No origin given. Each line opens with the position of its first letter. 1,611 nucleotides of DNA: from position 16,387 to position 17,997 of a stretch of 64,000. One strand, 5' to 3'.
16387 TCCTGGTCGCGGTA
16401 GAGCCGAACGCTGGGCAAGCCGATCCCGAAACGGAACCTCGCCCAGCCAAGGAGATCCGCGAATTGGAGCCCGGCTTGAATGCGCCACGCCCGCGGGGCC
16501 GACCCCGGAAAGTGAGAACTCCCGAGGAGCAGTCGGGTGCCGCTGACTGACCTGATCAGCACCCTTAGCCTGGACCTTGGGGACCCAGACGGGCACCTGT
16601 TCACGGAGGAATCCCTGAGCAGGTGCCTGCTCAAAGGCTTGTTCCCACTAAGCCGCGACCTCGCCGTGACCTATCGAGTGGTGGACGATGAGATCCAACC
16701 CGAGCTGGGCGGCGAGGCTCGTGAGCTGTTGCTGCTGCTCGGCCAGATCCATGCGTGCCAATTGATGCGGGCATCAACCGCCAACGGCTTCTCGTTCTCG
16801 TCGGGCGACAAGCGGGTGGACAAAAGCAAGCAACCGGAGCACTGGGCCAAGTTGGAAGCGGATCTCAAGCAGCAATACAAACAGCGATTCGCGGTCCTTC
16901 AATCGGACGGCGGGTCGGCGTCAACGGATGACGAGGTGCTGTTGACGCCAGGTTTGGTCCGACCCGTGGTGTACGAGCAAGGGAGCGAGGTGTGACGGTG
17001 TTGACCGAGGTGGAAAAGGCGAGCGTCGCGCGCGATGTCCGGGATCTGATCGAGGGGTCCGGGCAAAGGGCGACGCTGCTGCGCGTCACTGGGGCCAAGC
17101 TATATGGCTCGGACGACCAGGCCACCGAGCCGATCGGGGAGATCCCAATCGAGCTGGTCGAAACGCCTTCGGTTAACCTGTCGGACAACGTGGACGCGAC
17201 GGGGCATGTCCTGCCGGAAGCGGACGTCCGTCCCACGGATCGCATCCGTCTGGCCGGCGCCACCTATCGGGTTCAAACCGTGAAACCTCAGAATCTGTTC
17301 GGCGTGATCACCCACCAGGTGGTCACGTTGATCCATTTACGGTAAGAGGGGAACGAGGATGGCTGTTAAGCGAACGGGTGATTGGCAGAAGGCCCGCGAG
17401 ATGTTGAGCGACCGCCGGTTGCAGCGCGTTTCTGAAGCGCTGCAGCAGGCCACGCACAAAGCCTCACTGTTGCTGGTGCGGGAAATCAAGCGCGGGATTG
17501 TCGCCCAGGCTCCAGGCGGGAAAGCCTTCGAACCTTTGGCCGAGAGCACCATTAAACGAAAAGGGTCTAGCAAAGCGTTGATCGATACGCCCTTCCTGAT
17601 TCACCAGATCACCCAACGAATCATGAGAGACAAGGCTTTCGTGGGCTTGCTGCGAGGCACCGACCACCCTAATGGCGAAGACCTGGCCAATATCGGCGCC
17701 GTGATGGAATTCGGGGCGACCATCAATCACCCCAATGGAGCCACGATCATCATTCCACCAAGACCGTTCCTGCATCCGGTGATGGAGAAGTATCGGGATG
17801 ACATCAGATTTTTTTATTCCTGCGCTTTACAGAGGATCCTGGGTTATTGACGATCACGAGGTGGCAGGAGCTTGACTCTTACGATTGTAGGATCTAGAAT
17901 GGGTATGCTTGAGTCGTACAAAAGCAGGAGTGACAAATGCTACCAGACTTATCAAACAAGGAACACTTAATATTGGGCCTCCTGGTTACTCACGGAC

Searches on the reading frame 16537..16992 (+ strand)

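Call 4: search_protein_families(library=pfam, proteins=[window:16537-16992:+], max_evalue=0.01)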
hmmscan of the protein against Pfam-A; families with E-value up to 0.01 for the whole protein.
window:16537-16992:+ (152 aa): 0 families

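Call 5: search_protein_families(library=phrogs, proteins=[window:16537-16992:+], max_evalue=0.01)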
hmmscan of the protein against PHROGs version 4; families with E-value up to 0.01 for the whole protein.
window:16537-16992:+ (152 aa): 1 family
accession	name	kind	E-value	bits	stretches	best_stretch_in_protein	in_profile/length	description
phrog_20081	-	unknown function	0.0049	18.1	1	72-117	51-96/113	-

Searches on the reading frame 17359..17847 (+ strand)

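Call 4: search_protein_families(library=pfam, proteins=[window:17359-17847:+], max_evalue=0.01)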
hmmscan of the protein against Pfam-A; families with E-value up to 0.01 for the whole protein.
window:17359-17847:+ (163 aa): 1 family
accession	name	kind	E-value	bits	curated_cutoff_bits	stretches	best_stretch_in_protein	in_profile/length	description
PF05069.18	Phage_tail_S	-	0.00056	20.2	24.3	1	10-138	4-129/148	Phage virion morphogenesis family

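Call 5: search_protein_families(library=phrogs, proteins=[window:17359-17847:+], max_evalue=0.01)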
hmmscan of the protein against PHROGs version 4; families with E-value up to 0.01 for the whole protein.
window:17359-17847:+ (163 aa): 2 families
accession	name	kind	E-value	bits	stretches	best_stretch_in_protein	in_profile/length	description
phrog_222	-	connector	4.4e-30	106.3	3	92-150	136-189/276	tail completion or Neck1 protein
phrog_26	-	connector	3.2e-10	41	1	20-140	93-210/321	tail completion or Neck1 protein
